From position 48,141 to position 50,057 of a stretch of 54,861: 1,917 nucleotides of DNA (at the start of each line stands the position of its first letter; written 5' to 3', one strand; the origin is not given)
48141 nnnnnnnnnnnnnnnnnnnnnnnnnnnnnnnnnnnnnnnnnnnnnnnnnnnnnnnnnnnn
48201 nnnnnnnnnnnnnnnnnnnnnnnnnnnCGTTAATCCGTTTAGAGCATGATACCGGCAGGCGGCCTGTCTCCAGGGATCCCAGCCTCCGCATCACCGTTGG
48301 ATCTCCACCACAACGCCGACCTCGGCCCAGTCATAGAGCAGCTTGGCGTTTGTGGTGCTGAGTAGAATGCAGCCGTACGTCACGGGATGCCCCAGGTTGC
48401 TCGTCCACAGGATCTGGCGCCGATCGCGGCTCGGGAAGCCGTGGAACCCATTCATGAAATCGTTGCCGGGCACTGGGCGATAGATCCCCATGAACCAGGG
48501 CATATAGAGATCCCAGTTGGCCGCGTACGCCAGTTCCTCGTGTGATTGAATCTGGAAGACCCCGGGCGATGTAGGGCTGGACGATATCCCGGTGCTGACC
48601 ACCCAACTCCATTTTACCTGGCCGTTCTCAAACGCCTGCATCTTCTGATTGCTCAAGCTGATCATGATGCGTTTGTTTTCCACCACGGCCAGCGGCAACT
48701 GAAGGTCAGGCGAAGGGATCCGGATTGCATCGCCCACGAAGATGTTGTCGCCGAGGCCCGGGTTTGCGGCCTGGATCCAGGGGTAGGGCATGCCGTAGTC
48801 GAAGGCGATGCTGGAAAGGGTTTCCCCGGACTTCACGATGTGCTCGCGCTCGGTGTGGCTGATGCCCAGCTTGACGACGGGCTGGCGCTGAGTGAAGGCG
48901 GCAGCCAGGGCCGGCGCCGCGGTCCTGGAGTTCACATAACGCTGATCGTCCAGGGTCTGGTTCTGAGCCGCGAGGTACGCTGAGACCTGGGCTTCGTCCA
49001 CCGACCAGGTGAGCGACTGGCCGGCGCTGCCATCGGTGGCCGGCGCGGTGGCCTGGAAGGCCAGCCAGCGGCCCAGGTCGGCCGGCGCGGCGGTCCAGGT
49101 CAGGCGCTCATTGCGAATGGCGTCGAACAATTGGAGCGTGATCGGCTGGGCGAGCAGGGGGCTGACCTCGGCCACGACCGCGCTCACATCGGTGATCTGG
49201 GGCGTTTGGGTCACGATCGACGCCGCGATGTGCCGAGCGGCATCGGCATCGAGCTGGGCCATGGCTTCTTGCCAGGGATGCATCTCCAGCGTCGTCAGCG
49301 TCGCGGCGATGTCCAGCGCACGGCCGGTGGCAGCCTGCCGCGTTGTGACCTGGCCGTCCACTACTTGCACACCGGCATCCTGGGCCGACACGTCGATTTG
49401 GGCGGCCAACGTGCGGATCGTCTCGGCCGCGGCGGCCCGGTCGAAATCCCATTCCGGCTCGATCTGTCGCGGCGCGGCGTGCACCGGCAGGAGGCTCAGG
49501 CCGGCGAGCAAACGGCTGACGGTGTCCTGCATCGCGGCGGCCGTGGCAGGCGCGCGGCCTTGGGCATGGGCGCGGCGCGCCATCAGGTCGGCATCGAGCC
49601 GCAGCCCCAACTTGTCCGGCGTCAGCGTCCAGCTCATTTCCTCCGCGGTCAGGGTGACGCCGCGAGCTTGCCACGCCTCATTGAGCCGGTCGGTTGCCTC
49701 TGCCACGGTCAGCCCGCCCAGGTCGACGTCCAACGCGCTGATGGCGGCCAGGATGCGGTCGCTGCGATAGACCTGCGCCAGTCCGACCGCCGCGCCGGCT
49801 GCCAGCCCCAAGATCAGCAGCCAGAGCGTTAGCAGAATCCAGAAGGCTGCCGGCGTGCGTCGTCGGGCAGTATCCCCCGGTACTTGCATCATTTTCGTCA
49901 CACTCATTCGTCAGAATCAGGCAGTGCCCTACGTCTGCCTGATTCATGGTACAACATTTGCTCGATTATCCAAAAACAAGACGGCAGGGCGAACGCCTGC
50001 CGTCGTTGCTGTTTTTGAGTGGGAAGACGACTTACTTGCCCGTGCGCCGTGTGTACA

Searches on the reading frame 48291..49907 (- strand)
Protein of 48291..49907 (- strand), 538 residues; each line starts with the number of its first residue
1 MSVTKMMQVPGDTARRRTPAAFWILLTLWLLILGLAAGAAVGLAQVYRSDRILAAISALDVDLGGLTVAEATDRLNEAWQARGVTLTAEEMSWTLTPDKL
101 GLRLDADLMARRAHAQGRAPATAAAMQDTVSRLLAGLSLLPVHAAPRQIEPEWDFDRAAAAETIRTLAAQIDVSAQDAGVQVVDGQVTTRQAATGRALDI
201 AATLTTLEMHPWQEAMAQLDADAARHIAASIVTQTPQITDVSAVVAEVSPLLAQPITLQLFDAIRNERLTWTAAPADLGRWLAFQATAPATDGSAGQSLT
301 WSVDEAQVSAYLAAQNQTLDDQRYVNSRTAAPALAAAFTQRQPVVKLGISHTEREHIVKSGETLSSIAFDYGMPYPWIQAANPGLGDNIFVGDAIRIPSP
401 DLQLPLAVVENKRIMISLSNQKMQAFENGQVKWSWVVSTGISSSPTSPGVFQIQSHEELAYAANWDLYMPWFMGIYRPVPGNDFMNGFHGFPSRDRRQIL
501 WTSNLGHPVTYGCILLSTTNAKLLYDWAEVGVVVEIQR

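Call 42: search_protein_families(library=pfam, proteins=[window:48291-49907:-], max_evalue=0.00001)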
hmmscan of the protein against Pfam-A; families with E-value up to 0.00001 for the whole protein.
window:48291-49907:- (538 aa): 3 families
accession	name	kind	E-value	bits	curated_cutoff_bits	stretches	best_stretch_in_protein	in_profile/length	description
PF03734.19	YkuD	-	1.2e-14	55.6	23.4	1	412-536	2-146/146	L,D-transpeptidase catalytic domain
PF12229.13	PG_binding_4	-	1.3e-10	41.9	22.1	1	147-207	44-104/117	Putative peptidoglycan binding domain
PF01476.26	LysM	-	3.5e-09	36.9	20.9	1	356-398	1-43/43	LysM domain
